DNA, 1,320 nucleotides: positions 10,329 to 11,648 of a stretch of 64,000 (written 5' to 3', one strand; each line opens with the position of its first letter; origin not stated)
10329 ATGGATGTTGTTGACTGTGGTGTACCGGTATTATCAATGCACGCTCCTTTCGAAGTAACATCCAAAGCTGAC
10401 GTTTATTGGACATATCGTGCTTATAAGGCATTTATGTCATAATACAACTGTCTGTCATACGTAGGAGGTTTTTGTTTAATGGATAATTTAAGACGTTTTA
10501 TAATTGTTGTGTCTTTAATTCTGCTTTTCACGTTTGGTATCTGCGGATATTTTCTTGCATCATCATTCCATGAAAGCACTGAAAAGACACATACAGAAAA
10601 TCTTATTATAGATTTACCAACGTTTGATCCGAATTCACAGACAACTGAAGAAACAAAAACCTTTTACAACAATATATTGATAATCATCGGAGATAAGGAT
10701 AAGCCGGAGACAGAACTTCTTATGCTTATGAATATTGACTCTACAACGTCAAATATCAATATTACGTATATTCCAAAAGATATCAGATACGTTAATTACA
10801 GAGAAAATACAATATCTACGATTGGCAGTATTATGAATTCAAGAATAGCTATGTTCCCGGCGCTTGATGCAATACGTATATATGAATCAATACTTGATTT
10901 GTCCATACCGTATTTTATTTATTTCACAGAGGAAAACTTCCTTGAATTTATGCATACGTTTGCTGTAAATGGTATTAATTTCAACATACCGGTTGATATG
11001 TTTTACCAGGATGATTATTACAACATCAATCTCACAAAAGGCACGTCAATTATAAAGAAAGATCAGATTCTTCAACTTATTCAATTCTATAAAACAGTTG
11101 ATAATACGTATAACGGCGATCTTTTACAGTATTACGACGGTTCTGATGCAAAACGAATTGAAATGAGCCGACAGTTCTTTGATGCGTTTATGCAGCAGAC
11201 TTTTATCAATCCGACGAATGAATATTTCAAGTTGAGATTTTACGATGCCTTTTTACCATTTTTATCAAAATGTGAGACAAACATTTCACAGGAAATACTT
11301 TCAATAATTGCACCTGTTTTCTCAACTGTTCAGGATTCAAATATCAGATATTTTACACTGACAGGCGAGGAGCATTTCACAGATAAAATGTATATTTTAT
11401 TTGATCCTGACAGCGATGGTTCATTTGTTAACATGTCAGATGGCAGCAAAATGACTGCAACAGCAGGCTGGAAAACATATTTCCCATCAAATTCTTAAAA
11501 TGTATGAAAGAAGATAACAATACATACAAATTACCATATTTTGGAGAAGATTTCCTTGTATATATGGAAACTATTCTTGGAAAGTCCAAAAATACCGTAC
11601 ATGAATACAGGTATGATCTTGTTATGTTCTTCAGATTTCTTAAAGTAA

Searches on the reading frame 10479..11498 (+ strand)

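Call 54: search_protein_families(library=ncbifam, proteins=[window:10479-11498:+], max_evalue=0.00001)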
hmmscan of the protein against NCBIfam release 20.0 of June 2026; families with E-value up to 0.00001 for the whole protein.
window:10479-11498:+ (339 aa): 1 family
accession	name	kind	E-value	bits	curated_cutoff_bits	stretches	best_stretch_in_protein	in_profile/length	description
TIGR00350.1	lytR_cpsA_psr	domain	4e-08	33.7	62.3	1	78-214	3-132/152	LCP family glycopolymer transferase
